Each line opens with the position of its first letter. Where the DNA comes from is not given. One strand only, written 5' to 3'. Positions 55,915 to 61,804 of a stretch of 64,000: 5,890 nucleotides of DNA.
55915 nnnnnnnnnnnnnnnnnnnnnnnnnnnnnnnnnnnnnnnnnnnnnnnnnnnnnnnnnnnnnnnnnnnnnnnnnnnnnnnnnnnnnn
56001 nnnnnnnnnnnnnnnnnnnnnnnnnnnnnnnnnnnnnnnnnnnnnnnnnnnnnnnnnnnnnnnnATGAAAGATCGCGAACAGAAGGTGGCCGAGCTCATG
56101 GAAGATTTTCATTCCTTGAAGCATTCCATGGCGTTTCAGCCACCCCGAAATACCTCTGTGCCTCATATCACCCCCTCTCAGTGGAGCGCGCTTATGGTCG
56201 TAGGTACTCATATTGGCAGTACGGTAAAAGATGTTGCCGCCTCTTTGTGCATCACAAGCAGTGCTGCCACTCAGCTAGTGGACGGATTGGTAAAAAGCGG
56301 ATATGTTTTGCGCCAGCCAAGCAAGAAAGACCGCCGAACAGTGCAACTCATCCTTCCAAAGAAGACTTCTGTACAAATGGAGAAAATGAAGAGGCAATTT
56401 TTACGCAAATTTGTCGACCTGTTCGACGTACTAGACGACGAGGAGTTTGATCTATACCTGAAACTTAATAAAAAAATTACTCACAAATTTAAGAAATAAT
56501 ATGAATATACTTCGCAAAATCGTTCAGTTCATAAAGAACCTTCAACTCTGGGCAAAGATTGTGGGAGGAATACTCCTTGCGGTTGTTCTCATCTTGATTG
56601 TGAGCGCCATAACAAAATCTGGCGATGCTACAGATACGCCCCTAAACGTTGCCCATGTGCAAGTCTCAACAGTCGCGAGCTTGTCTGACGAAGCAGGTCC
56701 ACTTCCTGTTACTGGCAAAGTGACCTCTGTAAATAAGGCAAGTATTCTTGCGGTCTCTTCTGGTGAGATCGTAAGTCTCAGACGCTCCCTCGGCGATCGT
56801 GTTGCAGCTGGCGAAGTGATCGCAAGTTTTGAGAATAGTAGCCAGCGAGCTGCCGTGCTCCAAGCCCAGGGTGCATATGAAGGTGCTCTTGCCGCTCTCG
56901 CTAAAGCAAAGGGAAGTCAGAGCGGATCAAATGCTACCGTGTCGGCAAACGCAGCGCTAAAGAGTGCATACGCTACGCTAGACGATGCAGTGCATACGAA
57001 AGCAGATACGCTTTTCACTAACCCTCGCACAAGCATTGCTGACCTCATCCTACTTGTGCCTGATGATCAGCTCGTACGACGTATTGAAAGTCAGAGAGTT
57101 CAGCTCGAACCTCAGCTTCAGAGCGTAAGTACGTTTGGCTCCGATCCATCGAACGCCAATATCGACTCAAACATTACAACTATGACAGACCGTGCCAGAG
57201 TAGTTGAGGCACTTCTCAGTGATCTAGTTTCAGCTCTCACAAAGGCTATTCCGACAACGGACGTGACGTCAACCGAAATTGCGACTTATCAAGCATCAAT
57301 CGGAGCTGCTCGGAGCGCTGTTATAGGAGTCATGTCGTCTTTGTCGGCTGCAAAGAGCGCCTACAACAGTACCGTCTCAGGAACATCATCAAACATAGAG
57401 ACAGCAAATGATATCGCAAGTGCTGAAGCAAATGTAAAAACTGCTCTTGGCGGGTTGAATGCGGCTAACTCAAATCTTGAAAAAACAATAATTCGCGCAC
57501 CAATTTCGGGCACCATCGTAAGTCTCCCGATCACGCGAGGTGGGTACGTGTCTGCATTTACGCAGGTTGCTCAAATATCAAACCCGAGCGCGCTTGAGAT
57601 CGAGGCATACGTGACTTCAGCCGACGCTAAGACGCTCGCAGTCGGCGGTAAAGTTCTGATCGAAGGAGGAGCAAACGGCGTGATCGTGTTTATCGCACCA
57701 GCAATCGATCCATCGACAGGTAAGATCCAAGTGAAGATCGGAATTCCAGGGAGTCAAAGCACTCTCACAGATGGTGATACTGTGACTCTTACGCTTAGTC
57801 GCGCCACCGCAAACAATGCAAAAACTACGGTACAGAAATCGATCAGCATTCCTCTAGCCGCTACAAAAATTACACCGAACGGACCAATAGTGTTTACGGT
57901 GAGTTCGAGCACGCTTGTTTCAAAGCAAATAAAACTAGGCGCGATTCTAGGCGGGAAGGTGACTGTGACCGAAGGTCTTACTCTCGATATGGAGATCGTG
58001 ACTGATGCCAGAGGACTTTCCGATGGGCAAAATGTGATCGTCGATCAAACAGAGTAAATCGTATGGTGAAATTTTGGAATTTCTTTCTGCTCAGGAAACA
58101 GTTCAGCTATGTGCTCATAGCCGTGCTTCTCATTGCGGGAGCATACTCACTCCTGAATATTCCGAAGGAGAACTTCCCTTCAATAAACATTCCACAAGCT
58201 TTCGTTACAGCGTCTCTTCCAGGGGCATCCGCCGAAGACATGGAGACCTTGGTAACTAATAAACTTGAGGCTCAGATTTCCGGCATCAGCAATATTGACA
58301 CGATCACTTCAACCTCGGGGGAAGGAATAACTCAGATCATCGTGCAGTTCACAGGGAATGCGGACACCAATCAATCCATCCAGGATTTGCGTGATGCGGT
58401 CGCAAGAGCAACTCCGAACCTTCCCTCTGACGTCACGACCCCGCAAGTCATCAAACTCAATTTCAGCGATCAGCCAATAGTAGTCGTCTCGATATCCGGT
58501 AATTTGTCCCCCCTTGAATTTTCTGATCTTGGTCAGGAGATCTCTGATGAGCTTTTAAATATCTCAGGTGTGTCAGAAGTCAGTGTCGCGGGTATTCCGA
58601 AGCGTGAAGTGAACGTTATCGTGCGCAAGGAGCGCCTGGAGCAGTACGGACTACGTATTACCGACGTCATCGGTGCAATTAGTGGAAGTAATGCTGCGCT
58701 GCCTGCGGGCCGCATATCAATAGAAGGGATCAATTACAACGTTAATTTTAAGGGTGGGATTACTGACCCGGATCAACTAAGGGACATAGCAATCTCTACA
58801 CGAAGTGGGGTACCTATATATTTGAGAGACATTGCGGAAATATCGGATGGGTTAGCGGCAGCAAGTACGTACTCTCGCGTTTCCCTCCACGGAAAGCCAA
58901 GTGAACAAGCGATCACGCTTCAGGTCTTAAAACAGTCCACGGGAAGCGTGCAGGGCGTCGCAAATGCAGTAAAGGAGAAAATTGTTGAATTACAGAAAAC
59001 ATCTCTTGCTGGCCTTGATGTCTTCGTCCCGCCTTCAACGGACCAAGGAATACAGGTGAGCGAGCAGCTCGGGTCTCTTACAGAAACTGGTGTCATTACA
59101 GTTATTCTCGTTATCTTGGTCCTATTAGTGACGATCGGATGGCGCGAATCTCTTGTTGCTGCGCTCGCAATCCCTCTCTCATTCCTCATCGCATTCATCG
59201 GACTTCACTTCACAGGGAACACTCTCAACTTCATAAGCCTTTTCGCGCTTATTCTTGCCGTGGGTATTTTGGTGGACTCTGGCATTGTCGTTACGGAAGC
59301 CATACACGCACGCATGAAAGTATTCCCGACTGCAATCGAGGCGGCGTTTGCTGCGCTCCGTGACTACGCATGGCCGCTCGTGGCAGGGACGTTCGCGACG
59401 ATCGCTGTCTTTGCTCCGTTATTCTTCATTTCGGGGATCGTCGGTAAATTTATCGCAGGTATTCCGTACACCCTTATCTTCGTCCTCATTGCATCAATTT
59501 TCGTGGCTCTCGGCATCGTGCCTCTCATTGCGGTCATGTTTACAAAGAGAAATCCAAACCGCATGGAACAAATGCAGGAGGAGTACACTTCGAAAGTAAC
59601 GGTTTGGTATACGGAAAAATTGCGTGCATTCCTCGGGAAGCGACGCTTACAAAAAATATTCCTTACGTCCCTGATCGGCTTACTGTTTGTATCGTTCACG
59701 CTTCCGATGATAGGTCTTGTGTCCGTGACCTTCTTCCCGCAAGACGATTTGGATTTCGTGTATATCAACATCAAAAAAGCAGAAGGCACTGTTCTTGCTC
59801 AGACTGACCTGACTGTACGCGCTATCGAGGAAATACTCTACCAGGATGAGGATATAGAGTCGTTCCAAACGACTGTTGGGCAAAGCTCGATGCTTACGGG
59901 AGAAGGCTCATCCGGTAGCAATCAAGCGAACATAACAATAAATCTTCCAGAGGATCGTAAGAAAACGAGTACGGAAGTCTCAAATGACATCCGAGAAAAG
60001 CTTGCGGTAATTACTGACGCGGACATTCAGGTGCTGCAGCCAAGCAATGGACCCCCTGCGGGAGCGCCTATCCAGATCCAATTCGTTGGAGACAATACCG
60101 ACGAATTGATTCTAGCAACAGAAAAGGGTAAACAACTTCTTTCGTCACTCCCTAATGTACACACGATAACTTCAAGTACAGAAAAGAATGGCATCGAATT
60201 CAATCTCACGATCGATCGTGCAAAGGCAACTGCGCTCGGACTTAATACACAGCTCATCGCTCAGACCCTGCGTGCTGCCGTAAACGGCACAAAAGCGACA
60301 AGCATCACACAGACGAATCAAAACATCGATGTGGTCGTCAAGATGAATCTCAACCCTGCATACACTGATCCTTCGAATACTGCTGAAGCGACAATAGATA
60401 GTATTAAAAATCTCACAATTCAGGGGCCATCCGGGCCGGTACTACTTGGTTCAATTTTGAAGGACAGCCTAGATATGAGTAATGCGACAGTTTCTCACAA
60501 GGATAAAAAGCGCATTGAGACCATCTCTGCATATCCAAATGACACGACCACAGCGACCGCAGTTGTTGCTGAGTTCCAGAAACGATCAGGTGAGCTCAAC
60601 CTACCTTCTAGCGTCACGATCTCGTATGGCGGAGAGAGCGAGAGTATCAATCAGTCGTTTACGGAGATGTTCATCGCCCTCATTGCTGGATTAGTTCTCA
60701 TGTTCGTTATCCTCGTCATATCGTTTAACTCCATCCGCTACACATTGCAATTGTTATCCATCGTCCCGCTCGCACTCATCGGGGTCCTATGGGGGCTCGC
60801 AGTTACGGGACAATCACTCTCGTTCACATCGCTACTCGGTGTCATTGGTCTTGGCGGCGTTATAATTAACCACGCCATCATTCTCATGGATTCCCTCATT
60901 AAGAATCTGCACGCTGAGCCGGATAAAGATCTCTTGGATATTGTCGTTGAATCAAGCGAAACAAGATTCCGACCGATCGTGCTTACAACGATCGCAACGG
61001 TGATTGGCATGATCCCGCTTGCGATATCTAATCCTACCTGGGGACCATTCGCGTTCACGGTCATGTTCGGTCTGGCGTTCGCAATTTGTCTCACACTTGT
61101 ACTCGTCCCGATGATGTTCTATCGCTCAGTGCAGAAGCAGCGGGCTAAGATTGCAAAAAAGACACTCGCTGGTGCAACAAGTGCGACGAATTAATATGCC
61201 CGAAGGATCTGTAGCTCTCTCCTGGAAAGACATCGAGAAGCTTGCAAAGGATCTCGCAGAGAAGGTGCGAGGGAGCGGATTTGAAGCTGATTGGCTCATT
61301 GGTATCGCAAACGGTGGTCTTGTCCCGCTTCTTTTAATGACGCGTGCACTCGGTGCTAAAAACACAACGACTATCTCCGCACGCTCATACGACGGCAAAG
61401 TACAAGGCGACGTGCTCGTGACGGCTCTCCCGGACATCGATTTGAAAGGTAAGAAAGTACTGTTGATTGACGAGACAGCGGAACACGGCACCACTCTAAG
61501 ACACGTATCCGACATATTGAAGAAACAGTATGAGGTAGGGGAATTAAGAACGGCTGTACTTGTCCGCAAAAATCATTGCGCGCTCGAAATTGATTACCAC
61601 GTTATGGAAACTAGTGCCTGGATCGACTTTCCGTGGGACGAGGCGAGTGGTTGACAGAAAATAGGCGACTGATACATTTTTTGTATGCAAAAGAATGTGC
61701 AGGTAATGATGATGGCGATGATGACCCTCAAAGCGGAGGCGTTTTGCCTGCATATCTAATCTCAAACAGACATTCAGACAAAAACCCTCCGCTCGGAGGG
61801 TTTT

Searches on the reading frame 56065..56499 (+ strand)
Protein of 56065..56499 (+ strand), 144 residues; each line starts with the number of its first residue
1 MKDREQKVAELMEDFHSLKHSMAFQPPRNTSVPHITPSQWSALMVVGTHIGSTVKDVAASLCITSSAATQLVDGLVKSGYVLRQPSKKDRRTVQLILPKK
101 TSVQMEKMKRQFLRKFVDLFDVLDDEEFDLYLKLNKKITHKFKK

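Call 17: search_protein_families(library=pfam, proteins=[window:56065-56499:+], max_evalue=0.001)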
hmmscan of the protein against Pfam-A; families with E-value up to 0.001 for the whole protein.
window:56065-56499:+ (144 aa): 3 families
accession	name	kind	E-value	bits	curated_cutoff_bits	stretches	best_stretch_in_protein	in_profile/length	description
PF01047.28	MarR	-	2.9e-13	49.9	24.6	1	35-93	1-59/59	MarR family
PF12802.13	MarR_2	-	1.2e-11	45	27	1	35-91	3-60/61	MarR family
PF13463.12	HTH_27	-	0.0002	22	22.2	1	36-95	2-62/68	Winged helix DNA-binding domain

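Call 26: find_encoding_contigs(protein=window:56065-56499:+, flank=4000, max_places=10)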
Protein window:56065-56499:+ (144 aa): 6 contigs read that carry it; 5 places shown.
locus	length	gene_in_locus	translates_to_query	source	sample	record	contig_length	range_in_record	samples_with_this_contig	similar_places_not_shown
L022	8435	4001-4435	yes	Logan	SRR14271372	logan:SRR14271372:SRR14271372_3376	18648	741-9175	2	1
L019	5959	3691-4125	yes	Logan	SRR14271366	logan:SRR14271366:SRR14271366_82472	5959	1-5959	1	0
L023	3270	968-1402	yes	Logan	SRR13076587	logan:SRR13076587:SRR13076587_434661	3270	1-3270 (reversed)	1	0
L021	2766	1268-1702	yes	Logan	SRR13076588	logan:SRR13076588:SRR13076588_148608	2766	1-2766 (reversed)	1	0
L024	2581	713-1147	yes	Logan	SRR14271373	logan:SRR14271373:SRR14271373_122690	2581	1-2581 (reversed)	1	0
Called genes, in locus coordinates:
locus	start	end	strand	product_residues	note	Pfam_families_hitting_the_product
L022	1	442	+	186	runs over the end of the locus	PF04011:LemA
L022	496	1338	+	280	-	PF01435:Peptidase_M48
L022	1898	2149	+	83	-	-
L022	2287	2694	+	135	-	PF09945:DUF2177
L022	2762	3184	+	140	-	PF08570:DUF1761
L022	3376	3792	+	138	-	-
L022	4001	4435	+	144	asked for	PF01047:MarR, PF12802:MarR_2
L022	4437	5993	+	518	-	PF25917:BSH_RND (faint), PF25989:YknX_C (weak)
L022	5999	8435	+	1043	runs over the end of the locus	PF00873:ACR_tran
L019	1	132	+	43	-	?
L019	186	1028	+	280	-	PF01435:Peptidase_M48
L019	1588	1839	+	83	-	-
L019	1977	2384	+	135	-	PF09945:DUF2177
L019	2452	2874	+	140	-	PF08570:DUF1761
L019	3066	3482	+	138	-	-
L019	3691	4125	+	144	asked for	PF01047:MarR, PF12802:MarR_2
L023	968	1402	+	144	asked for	PF01047:MarR, PF12802:MarR_2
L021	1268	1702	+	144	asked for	PF01047:MarR, PF12802:MarR_2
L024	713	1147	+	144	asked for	PF01047:MarR, PF12802:MarR_2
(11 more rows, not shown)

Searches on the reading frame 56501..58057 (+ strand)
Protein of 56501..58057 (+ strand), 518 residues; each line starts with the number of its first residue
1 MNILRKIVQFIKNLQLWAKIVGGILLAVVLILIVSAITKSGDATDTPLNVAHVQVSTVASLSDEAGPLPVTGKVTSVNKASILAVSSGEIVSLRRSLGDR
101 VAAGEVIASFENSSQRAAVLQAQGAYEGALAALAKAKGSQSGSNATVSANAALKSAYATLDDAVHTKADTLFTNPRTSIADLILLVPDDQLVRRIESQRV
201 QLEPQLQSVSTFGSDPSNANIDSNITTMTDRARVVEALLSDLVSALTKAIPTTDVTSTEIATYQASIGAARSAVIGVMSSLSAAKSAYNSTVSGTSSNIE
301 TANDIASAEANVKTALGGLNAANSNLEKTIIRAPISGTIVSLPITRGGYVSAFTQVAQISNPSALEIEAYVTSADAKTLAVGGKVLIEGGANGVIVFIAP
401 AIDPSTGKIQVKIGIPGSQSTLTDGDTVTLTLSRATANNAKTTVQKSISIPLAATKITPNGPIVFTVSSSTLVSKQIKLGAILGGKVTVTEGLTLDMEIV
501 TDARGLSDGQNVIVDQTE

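Call 17: search_protein_families(library=pfam, proteins=[window:56501-58057:+], max_evalue=0.001)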
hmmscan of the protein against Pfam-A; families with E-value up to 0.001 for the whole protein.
window:56501-58057:+ (518 aa): 3 families
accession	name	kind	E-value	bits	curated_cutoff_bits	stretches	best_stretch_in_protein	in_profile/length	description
PF13437.12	HlyD_3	-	3.9e-18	66.6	22.2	1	331-420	2-101/106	HlyD family secretion protein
PF16576.10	HlyD_D23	-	1.8e-10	40.9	30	1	318-424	98-210/214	Barrel-sandwich domain of CusB or HlyD membrane-fusion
PF13533.13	Biotin_lipoyl_2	-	0.00022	21.4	29.8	0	331-351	3-23/32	Biotin-lipoyl like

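Call 45: find_related_loci(query=window:56501-58057:+, collection=metagenome_contigs, flank=5000)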
Query window:56501-58057:+ (518 aa) in metagenome_contigs; peptide patterns used: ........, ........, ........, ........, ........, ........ (x = any residue, [..] = any of these).
391 stretches matched a pattern; 8 encode a relative of the query (tblastn E <= 1e-3); 8 distinct loci.
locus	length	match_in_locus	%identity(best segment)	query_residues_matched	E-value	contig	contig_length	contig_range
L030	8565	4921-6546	49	1-515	1e-139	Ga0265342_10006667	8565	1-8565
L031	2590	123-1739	49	4-516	3e-147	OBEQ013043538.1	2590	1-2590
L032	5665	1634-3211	40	1-509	5e-102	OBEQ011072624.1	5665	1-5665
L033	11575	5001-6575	34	12-514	2e-74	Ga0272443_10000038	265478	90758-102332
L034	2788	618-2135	33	11-514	2e-65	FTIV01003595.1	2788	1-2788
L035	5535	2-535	62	335-510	9e-60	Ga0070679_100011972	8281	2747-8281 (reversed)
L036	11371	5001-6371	40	57-508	4e-90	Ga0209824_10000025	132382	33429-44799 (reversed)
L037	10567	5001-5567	25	217-407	2e-6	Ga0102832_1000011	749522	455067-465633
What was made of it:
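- Tried and rejected: The MFP scan of metagenome contigs gave a best hit of 49% identity over the full length (call 45).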

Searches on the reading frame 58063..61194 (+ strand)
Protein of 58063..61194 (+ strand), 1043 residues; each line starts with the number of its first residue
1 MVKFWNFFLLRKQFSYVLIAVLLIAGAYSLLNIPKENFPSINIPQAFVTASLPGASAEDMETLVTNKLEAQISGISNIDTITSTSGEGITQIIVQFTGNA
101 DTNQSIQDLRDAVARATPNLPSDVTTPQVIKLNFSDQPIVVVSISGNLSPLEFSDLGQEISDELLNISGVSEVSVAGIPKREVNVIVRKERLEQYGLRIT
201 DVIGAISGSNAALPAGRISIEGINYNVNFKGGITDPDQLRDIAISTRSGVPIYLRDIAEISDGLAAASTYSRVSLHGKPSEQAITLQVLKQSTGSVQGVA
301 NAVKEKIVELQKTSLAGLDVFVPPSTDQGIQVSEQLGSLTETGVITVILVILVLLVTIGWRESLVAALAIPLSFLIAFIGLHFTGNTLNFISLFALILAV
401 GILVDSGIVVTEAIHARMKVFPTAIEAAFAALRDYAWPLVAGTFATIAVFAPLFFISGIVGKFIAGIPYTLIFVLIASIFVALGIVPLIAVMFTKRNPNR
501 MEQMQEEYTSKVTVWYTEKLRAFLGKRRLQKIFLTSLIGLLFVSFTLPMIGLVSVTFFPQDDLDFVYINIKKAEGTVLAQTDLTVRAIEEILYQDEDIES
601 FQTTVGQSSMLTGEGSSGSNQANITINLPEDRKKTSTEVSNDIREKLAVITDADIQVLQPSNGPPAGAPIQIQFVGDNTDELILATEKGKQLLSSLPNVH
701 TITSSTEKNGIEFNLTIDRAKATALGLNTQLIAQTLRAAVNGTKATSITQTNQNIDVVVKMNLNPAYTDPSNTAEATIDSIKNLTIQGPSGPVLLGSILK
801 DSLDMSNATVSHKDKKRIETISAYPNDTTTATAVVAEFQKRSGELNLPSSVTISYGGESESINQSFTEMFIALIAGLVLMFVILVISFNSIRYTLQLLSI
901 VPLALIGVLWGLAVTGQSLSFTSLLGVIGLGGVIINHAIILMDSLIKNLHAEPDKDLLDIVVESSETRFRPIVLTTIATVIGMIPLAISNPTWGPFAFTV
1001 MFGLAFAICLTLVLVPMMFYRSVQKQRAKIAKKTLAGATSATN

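Call 17: search_protein_families(library=pfam, proteins=[window:58063-61194:+], max_evalue=0.001)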
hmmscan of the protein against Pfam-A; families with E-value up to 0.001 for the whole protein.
window:58063-61194:+ (1043 aa): 2 families
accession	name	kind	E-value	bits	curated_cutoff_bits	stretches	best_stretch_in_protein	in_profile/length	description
PF00873.25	ACR_tran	-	9e-181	603.4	28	1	5-1020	2-1018/1021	AcrB/AcrD/AcrF family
PF02355.23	SecD_SecF_C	-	0.00041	20.3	20.5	1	864-1010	28-174/189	Protein export membrane protein SecD/SecF, C-terminal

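Call 84: find_encoding_contigs(protein=window:58063-61194:+, flank=10000, max_places=5)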
Protein window:58063-61194:+ (1043 aa): 2 contigs read that carry it; 1 place shown.
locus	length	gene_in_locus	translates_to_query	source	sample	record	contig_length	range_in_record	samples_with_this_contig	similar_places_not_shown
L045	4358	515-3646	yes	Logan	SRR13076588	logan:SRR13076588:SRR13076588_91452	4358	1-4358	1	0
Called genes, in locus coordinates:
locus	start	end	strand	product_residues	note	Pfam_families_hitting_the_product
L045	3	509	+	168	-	?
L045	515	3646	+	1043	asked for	PF00873:ACR_tran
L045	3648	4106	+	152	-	PF00156:Pribosyltran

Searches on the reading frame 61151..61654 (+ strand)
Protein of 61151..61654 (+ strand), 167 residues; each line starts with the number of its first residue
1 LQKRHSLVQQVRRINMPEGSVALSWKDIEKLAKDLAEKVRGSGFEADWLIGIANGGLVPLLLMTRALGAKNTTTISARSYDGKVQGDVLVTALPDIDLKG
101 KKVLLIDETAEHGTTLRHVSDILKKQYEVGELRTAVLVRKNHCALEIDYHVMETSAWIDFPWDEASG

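Call 80: search_protein_families(library=pfam, proteins=[window:61151-61654:+], max_evalue=0.001)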
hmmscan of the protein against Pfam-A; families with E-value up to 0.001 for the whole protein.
window:61151-61654:+ (167 aa): 1 family
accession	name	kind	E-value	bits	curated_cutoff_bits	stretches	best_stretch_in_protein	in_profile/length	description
PF00156.33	Pribosyltran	-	2.8e-21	75.9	26.3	1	25-164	8-153/158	Phosphoribosyl transferase domain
